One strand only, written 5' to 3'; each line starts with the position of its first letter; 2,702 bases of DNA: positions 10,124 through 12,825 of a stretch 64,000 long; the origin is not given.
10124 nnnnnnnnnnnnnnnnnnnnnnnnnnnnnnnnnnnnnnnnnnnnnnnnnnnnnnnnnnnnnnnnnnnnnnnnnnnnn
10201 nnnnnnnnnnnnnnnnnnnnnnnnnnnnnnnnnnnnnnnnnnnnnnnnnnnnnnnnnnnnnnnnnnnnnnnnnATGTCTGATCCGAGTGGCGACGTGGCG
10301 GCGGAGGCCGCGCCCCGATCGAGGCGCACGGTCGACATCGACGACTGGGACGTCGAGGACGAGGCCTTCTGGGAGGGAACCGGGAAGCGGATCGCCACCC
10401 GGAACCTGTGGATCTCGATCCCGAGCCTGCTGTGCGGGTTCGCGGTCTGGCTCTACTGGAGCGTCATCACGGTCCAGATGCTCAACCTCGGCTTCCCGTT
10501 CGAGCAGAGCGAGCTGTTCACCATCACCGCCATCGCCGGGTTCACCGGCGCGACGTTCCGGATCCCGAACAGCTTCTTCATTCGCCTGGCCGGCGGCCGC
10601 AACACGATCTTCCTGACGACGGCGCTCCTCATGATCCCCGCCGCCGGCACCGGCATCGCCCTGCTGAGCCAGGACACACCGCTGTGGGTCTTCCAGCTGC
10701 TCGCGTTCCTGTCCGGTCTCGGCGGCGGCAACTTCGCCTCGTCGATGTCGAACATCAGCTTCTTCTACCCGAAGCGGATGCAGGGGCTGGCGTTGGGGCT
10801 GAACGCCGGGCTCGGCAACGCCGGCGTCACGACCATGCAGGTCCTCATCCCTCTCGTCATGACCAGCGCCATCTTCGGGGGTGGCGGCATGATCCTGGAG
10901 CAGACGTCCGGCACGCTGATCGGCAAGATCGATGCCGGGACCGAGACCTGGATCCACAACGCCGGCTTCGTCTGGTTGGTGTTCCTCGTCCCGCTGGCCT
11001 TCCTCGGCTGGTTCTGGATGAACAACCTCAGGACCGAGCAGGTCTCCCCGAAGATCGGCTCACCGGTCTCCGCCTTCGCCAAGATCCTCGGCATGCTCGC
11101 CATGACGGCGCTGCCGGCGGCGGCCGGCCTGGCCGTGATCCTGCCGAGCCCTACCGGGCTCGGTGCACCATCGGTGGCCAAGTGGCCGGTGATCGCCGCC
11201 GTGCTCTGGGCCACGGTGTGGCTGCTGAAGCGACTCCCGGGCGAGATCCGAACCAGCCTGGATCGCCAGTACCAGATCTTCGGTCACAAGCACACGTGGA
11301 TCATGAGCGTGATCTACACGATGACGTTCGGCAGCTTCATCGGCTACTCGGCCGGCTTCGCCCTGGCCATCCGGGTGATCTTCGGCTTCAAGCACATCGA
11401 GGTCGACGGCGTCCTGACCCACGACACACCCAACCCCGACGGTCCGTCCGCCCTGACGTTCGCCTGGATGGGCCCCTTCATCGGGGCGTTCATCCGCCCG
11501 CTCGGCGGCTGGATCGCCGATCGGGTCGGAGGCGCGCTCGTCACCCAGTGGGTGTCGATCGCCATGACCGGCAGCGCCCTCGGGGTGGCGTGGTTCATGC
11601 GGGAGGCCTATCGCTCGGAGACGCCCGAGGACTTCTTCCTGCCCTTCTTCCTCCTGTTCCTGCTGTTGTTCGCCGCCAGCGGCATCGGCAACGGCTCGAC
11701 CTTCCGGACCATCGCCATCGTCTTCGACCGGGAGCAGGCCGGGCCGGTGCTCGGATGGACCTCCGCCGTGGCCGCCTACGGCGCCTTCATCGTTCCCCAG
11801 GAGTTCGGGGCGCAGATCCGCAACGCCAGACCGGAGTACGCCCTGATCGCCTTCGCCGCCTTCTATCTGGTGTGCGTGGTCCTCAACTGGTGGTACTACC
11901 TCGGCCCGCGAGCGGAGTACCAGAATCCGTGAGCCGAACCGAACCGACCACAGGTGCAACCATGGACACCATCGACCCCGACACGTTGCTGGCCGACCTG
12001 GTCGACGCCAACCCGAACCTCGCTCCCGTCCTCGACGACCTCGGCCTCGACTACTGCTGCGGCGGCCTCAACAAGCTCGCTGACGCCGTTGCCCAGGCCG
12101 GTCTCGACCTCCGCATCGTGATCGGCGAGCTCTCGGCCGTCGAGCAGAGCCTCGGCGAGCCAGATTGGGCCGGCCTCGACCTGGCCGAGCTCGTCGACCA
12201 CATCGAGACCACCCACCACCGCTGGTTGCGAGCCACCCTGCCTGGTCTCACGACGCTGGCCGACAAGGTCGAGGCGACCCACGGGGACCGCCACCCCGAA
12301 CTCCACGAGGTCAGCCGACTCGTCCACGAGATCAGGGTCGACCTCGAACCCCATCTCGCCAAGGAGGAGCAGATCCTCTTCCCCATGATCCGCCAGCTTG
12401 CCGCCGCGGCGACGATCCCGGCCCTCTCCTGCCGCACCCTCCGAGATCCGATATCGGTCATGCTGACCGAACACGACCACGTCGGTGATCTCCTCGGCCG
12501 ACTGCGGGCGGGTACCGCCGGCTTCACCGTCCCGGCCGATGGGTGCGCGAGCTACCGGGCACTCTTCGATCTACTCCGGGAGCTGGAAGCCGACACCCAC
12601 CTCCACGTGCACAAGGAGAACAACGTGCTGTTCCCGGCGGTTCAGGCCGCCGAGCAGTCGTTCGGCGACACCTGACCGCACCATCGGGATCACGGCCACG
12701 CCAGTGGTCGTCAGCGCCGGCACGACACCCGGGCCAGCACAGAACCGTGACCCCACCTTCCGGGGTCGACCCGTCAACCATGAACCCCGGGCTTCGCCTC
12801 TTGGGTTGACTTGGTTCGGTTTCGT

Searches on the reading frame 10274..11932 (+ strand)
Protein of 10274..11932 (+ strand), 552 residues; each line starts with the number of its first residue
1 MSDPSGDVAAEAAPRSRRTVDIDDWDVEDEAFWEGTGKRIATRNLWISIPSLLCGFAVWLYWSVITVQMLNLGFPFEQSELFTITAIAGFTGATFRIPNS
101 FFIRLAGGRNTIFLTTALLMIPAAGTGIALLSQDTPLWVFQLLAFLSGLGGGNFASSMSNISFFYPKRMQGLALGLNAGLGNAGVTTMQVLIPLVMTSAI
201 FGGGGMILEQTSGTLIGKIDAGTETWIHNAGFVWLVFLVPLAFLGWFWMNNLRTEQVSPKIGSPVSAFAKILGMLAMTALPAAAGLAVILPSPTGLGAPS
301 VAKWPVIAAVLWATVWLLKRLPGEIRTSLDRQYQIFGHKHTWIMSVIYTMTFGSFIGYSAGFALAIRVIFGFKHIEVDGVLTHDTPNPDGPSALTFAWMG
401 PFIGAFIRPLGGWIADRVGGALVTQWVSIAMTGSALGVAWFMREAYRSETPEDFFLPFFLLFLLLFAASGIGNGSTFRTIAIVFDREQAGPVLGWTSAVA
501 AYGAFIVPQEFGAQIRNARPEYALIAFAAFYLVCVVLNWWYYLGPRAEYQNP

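Call 82: search_protein_families(library=pfam, proteins=[window:10274-11932:+], max_evalue=0.0001)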
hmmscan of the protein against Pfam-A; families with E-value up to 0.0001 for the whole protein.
window:10274-11932:+ (552 aa): 1 family
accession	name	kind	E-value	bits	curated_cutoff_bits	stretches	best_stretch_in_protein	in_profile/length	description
PF07690.21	MFS_1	-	7.7e-08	32.1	33.4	1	52-508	6-347/347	Major Facilitator Superfamily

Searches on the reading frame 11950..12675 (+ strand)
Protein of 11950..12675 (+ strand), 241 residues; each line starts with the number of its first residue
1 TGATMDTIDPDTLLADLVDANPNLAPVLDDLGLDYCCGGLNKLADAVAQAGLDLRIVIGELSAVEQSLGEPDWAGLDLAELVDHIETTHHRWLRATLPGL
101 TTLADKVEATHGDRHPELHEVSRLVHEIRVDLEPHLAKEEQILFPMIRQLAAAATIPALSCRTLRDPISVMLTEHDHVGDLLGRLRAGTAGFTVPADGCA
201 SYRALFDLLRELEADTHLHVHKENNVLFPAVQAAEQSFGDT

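Call 10: search_protein_families(library=pfam, proteins=[window:11950-12675:+])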
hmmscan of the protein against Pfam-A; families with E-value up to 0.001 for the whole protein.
window:11950-12675:+ (241 aa): 2 families
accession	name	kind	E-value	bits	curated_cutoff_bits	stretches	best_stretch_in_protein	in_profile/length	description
PF01814.28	Hemerythrin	-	1.2e-20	74.7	25.3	1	85-231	5-127/127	Hemerythrin HHE cation binding domain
PF04405.19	ScdA_N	-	9.3e-13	48.1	32.5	1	14-64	5-55/56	Domain of Unknown function (DUF542)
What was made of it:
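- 11962..12675 (+): ScdA/RIC di-iron protein, the last gene of the nar cluster: NarG, NarH, an Rrf2 regulator, two MFS transporters, then RIC. Pfam PF04405 + PF01814 (call 10).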

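Call 16: find_encoding_contigs(protein=window:11962-12675:+, flank=10000, max_places=10)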
Protein window:11962-12675:+ (237 aa): 1 contig read that carries it; 1 place shown.
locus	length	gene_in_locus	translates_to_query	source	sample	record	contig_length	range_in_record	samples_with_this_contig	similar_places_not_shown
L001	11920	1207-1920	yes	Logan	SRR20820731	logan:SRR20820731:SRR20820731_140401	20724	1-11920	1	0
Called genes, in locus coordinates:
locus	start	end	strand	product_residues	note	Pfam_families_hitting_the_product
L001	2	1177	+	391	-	?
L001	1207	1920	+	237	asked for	PF04405:ScdA_N, PF01814:Hemerythrin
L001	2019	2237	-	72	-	-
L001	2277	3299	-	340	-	PF00561:Abhydrolase_1, PF12146:Hydrolase_4, PF12697:Abhydrolase_6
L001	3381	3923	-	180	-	-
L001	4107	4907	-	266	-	-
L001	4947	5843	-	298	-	PF00005:ABC_tran, PF13304:AAA_21 (weak)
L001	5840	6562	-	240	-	PF14329:DUF4386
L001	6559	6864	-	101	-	-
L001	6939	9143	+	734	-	PF13191:AAA_16, PF13401:AAA_22 (weak), PF25873:WHD_MalT, PF00196:GerE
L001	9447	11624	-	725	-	PF13191:AAA_16, PF13401:AAA_22 (weak), PF25873:WHD_MalT, PF13424:TPR_12 (faint), PF00196:GerE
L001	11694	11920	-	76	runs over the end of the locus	PF00239:Resolvase (weak)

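Call 24: find_homologous_proteins(query=window:11962-12675:+, max_evalue=1e-20)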
Query window:11962-12675:+ (237 aa): 3349 proteins with E <= 1e-20 among 8000 candidates; the best 120 are listed.
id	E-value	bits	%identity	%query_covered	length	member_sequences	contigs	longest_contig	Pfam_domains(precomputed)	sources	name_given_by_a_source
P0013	1.3e-152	524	100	100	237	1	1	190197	PF01814.29,PF04405.20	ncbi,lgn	-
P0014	7.4e-84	299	61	99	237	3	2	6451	PF01814.29,PF04405.20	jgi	jgi:regulator of cell morphogenesis and NO signaling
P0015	1.6e-83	298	62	99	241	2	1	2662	PF01814.29,PF04405.20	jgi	-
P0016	3.2e-83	297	62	100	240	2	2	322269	PF01814.29,PF04405.20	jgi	jgi:regulator of cell morphogenesis and NO signaling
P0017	4.1e-83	297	61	95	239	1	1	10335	PF01814.29,PF04405.20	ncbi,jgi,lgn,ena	jgi:regulator of cell morphogenesis and NO signaling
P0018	6.4e-83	296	61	100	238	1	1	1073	PF01814.29,PF04405.20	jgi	jgi:regulator of cell morphogenesis and NO signaling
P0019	6.7e-83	296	62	98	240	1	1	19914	PF01814.29,PF04405.20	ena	-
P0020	1.6e-82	295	60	99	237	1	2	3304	PF01814.29,PF04405.20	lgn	-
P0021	2.2e-82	294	59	99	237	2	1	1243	PF01814.29,PF04405.20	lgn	-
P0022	3.2e-82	294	62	97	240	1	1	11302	PF01814.29,PF04405.20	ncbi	-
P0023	4.9e-82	293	63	99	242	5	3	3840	PF01814.29,PF04405.20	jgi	jgi:regulator of cell morphogenesis and NO signaling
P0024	5.0e-82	293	61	99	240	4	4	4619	PF01814.29,PF04405.20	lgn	-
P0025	6.3e-82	293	60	99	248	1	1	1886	PF01814.29,PF04405.20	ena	-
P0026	6.9e-82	293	61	99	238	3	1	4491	PF01814.29,PF04405.20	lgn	-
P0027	7.5e-82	293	60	99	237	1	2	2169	PF01814.29,PF04405.20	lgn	-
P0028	8.7e-82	292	61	98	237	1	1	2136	PF01814.29,PF04405.20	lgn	-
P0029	1.0e-81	292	61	99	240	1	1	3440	PF01814.29,PF04405.20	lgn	-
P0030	2.0e-81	291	61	99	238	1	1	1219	PF01814.29,PF04405.20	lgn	-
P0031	2.7e-81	291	61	98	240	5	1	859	PF01814.29,PF04405.20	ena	-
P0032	5.7e-81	290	60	100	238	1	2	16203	PF01814.29,PF04405.20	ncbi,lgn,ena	-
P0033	5.9e-81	290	61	99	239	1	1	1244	PF01814.29,PF04405.20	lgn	-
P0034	6.4e-81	290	60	95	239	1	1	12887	PF01814.29,PF04405.20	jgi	jgi:regulator of cell morphogenesis and NO signaling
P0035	1.1e-80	289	59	99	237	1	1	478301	PF01814.29,PF04405.20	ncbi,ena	-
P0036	1.1e-80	289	60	99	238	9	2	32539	PF01814.29,PF04405.20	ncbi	-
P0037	1.4e-80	289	60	99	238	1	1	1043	PF01814.29,PF04405.20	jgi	jgi:regulator of cell morphogenesis and NO signaling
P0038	1.7e-80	288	60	98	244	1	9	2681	PF01814.29,PF04405.20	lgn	-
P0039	1.8e-80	288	59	100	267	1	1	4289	PF01814.29,PF04405.20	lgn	-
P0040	1.9e-80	288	62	98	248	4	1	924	PF01814.29,PF04405.20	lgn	-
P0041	2.3e-80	288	61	100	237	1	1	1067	PF01814.29,PF04405.20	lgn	-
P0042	2.3e-80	288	59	99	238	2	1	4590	PF01814.29,PF04405.20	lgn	-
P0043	2.8e-80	288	62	98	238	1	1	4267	PF01814.29,PF04405.20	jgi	-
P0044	2.9e-80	287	60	99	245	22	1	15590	PF01814.29,PF04405.20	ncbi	-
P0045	3.1e-80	287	60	97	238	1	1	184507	PF01814.29,PF04405.20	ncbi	-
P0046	3.5e-80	287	59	100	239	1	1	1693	PF01814.29,PF04405.20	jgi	jgi:regulator of cell morphogenesis and NO signaling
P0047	3.8e-80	287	60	99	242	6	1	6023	PF01814.29,PF04405.20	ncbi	-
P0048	5.7e-80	287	60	96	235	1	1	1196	PF01814.29,PF04405.20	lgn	-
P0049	6.8e-80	286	61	100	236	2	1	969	PF01814.29,PF04405.20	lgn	-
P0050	1.1e-79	286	58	100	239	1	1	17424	PF01814.29,PF04405.20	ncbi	-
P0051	1.1e-79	286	57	100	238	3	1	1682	PF01814.29,PF04405.20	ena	-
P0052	1.5e-79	285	61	99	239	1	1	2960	PF01814.29,PF04405.20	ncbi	-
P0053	1.6e-79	285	61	99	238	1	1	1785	PF01814.29,PF04405.20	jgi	-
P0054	1.6e-79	285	61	97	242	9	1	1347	PF01814.29,PF04405.20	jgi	-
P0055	1.8e-79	285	58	100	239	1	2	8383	PF01814.29,PF04405.20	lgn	-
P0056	1.9e-79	285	61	98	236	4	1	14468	PF01814.29,PF04405.20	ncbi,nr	ncbi:MAG TPA: iron-sulfur cluster repair di-iron protein [Ilumatobacteraceae bacterium]|nr:iron-sulf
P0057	1.9e-79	285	59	99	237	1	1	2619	PF01814.29,PF04405.20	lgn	-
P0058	2.3e-79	285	57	99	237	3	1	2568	PF01814.29,PF04405.20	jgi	jgi:regulator of cell morphogenesis and NO signaling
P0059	3.1e-79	284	59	99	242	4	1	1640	PF01814.29,PF04405.20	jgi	jgi:regulator of cell morphogenesis and NO signaling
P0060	3.1e-79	284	60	97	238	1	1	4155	PF01814.29,PF04405.20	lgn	-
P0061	3.1e-79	284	58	100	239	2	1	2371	PF01814.29,PF04405.20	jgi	-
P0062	3.1e-79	284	60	99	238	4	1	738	PF01814.29,PF04405.20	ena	-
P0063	3.6e-79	284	60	99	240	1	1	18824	PF01814.29,PF04405.20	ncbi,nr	ncbi:MAG: iron-sulfur cluster repair di-iron protein [Acidimicrobiales bacterium]|nr:iron-sulfur clu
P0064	4.0e-79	284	58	100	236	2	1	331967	PF01814.29,PF04405.20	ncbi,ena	-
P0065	4.0e-79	284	60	99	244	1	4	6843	PF01814.29,PF04405.20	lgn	-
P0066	4.4e-79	284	58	99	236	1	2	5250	PF01814.29,PF04405.20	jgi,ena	-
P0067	4.6e-79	284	57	98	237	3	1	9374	PF01814.29,PF04405.20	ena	-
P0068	4.8e-79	284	58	100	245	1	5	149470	PF01814.29,PF04405.20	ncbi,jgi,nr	ncbi:MAG: iron-sulfur cluster repair di-iron protein [Acidimicrobiales bacterium]|jgi:regulator of c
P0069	5.8e-79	283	57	100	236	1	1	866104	PF01814.29,PF04405.20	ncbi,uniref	ncbi:MAG: iron-sulfur cluster repair di-iron protein [Ilumatobacter sp.]|uniref:iron-sulfur cluster 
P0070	5.9e-79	283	59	98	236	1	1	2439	PF01814.29,PF04405.20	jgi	-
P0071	6.1e-79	283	58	100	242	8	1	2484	PF01814.29,PF04405.20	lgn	-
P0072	6.1e-79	283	60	97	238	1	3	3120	PF01814.29,PF04405.20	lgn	-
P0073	8.5e-79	283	60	97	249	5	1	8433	PF01814.29,PF04405.20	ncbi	-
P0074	9.0e-79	283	59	96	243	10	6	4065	PF01814.29,PF04405.20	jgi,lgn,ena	-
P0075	1.0e-78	282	58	98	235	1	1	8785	PF01814.29,PF04405.20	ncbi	-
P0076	1.2e-78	282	58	99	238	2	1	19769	PF01814.29,PF04405.20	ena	-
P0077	1.2e-78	282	60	99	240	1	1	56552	PF01814.29,PF04405.20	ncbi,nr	ncbi:MAG: iron-sulfur cluster repair di-iron protein [Acidimicrobiia bacterium]|nr:iron-sulfur clust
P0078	1.4e-78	282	58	97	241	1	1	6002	PF01814.29,PF04405.20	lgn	-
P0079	1.4e-78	282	57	100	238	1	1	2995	PF01814.29,PF04405.20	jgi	jgi:regulator of cell morphogenesis and NO signaling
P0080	1.5e-78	282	60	97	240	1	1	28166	PF01814.29,PF04405.20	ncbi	-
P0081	1.5e-78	282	60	99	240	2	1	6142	PF01814.29,PF04405.20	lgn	-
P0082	1.7e-78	282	59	100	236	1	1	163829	PF01814.29,PF04405.20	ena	-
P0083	1.8e-78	282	59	99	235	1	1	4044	PF01814.29,PF04405.20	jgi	jgi:regulator of cell morphogenesis and NO signaling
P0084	1.9e-78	282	58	96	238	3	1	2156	PF01814.29,PF04405.20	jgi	jgi:regulator of cell morphogenesis and NO signaling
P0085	2.0e-78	281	60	94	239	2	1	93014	PF01814.29,PF04405.20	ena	-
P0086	2.0e-78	281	58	95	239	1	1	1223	PF01814.29,PF04405.20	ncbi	-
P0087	2.2e-78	281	59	99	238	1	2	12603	PF01814.29,PF04405.20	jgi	jgi:regulator of cell morphogenesis and NO signaling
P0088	2.2e-78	281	61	97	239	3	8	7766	PF01814.29,PF04405.20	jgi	jgi:regulator of cell morphogenesis and NO signaling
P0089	2.5e-78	281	61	99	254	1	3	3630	PF01814.29,PF04405.20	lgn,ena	-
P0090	2.9e-78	281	60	100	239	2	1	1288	PF01814.29,PF04405.20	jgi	jgi:regulator of cell morphogenesis and NO signaling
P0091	3.3e-78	281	59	98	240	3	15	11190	PF01814.29,PF04405.20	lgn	-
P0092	3.3e-78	281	62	97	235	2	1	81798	PF01814.29,PF04405.20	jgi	-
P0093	3.6e-78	281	56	96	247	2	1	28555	PF01814.29,PF04405.20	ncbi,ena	-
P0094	4.1e-78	280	56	99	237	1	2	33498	PF01814.29,PF04405.20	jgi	jgi:regulator of cell morphogenesis and NO signaling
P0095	4.6e-78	280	59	97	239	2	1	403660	PF01814.29,PF04405.20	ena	-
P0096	4.7e-78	280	60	96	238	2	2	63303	PF01814.29,PF04405.20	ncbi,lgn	ncbi:MAG: iron-sulfur cluster repair di-iron protein [Ilumatobacteraceae bacterium]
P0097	4.8e-78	280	56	100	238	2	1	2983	PF01814.29,PF04405.20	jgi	jgi:regulator of cell morphogenesis and NO signaling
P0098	5.0e-78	280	58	100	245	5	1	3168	PF01814.29,PF04405.20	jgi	-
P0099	5.5e-78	280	61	99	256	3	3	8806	PF01814.29,PF04405.20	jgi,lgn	jgi:regulator of cell morphogenesis and NO signaling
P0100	5.6e-78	280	58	95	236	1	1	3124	PF01814.29,PF04405.20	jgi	jgi:regulator of cell morphogenesis and NO signaling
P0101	5.9e-78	280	59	95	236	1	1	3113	PF01814.29,PF04405.20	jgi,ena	-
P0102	6.6e-78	280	56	98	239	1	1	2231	PF01814.29,PF04405.20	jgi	jgi:regulator of cell morphogenesis and NO signaling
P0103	7.1e-78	280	57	99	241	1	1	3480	PF01814.29,PF04405.20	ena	-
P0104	7.4e-78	280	59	99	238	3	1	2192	PF01814.29,PF04405.20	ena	-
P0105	8.2e-78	279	59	99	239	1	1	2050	PF01814.29,PF04405.20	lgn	-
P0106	8.2e-78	279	59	95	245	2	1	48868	PF01814.29,PF04405.20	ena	-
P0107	8.6e-78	279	56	100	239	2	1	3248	PF01814.29,PF04405.20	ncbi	-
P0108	9.3e-78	279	59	99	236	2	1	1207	PF01814.29,PF04405.20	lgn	-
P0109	9.7e-78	279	58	99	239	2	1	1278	PF01814.29,PF04405.20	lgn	-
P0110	9.9e-78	279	59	99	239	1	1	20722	PF01814.29,PF04405.20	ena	-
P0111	1.1e-77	279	60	100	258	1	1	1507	PF01814.29,PF04405.20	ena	-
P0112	1.1e-77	279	59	97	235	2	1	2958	PF01814.29,PF04405.20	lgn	-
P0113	1.2e-77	279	59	100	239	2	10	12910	PF01814.29,PF04405.20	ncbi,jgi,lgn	jgi:regulator of cell morphogenesis and NO signaling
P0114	1.4e-77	279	59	99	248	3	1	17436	PF01814.29,PF04405.20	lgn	-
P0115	1.4e-77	279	60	97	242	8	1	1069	PF01814.29,PF04405.20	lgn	-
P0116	1.5e-77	279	58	97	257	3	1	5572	PF01814.29,PF04405.20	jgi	jgi:regulator of cell morphogenesis and NO signaling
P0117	1.6e-77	279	58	100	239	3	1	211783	PF01814.29,PF04405.20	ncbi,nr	ncbi:MAG: iron-sulfur cluster repair di-iron protein [Acidimicrobiales bacterium]|nr:iron-sulfur clu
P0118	1.7e-77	278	60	99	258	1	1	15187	PF01814.29,PF04405.20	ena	-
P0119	1.7e-77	278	62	96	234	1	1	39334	PF01814.29,PF04405.20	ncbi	-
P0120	1.7e-77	278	58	96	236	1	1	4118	PF01814.29,PF04405.20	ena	-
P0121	1.7e-77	278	60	98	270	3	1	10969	PF01814.29,PF04405.20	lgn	-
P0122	1.8e-77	278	61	98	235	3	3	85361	PF01814.29,PF04405.20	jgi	jgi:regulator of cell morphogenesis and NO signaling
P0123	1.9e-77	278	58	100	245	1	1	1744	PF01814.29,PF04405.20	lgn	-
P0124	2.0e-77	278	59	99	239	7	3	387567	PF01814.29,PF04405.20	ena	-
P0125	2.1e-77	278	61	99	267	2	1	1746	PF01814.29,PF04405.20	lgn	-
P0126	2.1e-77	278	58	98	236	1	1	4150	PF01814.29,PF04405.20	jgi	jgi:regulator of cell morphogenesis and NO signaling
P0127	2.1e-77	278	60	92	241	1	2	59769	PF01814.29,PF04405.20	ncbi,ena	-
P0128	2.4e-77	278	58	100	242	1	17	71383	PF01814.29,PF04405.20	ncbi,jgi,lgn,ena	-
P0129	2.4e-77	278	56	99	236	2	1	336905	PF01814.29,PF04405.20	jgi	-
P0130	2.5e-77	278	57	100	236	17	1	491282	PF01814.29,PF04405.20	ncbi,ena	-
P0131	2.6e-77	278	57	98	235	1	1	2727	PF01814.29,PF04405.20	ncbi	ncbi:MAG TPA: iron-sulfur cluster repair di-iron protein [Acidimicrobiales bacterium]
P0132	2.7e-77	278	57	98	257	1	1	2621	PF01814.29,PF04405.20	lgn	-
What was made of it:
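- Tried and rejected: The best are only 62% identical, too distant to be useful (call 24).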
